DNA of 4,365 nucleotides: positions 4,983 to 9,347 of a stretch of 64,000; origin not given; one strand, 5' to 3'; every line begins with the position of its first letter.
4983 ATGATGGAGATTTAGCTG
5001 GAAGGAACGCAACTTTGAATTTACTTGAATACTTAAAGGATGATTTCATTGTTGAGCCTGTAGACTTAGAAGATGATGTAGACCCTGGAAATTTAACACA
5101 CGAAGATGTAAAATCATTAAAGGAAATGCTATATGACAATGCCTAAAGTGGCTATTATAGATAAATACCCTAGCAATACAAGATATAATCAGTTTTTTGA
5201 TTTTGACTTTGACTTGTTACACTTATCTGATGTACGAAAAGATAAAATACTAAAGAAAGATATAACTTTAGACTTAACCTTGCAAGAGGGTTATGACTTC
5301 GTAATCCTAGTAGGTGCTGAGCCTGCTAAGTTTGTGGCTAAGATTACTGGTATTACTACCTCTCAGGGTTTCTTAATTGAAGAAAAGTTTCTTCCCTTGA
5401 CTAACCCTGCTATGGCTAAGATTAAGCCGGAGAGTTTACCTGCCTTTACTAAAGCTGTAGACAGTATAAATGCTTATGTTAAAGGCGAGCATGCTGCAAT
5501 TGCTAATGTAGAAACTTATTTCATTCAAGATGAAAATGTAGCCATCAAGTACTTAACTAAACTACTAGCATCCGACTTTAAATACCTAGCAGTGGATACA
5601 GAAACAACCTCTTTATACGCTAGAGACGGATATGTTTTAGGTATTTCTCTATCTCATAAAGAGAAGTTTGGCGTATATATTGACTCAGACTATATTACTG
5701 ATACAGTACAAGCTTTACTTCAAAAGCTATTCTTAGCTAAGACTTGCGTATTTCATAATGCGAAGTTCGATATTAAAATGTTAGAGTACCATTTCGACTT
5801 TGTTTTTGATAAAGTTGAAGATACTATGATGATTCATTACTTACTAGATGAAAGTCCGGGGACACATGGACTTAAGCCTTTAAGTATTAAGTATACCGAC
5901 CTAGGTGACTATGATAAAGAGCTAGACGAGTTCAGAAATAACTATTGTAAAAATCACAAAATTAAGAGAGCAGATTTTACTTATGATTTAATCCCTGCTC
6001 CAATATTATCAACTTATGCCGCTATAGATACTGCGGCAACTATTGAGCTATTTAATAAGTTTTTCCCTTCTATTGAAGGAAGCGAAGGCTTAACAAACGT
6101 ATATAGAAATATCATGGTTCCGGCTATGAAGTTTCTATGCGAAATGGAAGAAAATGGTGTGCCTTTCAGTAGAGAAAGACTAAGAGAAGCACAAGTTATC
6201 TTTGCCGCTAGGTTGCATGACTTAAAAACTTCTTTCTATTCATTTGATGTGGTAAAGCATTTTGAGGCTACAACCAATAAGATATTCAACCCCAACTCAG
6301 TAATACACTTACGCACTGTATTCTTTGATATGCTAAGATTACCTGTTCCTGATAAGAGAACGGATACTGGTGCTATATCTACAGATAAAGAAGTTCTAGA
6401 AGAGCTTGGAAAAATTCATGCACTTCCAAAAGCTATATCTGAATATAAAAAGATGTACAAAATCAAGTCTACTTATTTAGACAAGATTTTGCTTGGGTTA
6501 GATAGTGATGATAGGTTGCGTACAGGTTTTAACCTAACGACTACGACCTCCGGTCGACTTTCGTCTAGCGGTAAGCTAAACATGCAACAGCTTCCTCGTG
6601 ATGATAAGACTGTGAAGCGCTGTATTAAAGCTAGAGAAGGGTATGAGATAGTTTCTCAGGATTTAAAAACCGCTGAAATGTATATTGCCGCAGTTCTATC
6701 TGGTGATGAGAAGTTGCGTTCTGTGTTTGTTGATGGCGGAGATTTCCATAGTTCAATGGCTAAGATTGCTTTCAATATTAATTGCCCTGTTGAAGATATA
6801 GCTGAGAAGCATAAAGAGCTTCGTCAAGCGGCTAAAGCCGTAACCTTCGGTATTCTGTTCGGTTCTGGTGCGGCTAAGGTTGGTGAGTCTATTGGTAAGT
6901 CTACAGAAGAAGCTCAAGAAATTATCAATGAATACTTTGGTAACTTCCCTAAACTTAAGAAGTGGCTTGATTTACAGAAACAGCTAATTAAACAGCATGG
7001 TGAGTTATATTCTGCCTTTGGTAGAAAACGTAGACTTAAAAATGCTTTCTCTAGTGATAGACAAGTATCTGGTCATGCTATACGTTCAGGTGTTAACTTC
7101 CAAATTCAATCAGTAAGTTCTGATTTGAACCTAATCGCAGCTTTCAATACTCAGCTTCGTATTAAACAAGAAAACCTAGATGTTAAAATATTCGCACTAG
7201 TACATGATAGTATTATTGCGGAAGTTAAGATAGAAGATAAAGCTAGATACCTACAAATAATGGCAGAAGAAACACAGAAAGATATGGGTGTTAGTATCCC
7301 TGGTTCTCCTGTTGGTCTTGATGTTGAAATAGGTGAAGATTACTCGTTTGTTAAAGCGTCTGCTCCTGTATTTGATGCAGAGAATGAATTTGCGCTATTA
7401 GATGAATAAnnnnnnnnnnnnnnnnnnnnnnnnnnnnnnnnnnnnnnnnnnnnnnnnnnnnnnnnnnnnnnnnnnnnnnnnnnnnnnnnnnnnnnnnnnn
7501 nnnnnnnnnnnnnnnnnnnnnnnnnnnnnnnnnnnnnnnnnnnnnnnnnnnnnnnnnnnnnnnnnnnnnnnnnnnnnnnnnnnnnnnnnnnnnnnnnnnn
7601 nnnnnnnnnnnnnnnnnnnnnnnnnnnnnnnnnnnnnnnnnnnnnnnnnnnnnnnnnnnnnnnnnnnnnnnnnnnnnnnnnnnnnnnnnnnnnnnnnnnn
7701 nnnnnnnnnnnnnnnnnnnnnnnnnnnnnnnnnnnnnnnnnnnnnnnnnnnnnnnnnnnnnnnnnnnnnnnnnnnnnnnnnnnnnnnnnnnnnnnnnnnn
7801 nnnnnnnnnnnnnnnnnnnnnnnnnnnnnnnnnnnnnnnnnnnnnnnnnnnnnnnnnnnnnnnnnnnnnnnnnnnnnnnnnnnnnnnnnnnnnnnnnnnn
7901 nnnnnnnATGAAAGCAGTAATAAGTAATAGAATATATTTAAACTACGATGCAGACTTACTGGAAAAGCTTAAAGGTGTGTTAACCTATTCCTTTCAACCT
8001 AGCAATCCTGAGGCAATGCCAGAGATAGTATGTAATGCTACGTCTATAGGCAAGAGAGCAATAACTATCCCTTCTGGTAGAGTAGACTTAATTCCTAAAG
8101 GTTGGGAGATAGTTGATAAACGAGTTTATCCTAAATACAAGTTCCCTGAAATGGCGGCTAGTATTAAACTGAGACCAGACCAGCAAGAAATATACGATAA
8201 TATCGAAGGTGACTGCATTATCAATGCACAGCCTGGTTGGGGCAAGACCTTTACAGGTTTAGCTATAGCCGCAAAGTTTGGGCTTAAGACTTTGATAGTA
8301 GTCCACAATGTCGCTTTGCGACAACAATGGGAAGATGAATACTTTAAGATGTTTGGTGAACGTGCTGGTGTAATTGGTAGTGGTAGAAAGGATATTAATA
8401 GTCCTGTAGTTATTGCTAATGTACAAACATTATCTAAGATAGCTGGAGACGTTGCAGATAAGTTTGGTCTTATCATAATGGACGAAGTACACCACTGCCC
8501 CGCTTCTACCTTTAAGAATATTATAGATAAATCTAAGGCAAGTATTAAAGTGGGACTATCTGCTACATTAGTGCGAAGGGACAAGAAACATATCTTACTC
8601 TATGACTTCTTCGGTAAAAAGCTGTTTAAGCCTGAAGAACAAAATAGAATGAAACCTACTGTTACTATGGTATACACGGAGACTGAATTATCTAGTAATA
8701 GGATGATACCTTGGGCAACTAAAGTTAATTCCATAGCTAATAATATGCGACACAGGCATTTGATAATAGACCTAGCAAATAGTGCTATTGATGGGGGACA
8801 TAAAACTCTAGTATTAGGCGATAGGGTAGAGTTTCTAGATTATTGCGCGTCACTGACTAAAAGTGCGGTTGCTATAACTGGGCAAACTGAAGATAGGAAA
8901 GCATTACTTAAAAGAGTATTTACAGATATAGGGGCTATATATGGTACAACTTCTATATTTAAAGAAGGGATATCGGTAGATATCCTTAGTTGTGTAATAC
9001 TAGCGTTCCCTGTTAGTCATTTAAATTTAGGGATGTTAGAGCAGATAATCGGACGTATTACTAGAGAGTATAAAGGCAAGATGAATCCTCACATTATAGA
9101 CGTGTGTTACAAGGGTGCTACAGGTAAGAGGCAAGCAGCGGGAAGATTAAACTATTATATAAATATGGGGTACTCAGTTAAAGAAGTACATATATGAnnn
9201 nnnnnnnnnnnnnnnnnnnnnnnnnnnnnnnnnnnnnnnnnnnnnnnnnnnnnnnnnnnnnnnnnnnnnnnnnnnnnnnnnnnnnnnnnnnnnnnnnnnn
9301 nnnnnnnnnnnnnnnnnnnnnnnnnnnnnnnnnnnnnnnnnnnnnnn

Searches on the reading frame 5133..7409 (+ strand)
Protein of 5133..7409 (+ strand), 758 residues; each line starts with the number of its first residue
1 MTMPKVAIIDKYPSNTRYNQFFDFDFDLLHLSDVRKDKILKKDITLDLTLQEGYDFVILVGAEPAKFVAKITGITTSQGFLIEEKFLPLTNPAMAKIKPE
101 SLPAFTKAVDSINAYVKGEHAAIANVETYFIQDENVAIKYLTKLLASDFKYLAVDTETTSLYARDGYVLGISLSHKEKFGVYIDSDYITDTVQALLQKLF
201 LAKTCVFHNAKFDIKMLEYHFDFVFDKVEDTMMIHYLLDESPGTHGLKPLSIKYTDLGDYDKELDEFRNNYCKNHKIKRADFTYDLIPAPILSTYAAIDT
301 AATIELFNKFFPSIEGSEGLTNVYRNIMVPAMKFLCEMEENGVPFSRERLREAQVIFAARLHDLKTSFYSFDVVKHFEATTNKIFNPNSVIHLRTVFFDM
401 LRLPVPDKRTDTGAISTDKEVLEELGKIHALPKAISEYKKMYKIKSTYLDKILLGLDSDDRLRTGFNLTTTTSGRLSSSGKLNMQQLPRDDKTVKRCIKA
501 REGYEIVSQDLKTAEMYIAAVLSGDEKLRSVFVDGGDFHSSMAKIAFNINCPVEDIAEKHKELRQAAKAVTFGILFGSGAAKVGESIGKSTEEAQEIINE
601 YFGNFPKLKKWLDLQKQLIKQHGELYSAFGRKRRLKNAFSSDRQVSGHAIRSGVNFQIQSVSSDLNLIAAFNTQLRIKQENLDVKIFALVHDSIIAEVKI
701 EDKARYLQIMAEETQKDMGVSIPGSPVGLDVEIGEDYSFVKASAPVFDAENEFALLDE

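Call 95: search_protein_families(library=pfam, proteins=[window:5133-7409:+], max_evalue=0.001)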
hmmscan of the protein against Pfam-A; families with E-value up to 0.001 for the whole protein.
window:5133-7409:+ (758 aa): 2 families
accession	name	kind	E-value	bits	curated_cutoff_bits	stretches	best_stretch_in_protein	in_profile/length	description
PF00476.26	DNA_pol_A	-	3.1e-73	247.4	34.3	1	377-735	22-377/381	DNA polymerase family A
PF01612.26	DNA_pol_A_exo1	-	1.4e-22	80.8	23.6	1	139-312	12-170/173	3'-5' exonuclease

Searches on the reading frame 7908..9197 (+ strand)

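Call 95: search_protein_families(library=pfam, proteins=[window:7908-9197:+], max_evalue=0.001)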
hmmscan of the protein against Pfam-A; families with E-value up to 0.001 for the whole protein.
window:7908-9197:+ (429 aa): 3 families
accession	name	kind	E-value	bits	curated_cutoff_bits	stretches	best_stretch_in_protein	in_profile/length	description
PF04851.21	ResIII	-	1.2e-25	90.7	22.5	1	86-222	2-163/164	Type III restriction enzyme, res subunit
PF00270.35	DEAD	-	1.5e-10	41.5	26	1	89-222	1-161/167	DEAD/DEAH box helicase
PF00271.37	Helicase_C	-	0.00047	20.8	23.5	0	294-386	12-108/110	Helicase conserved C-terminal domain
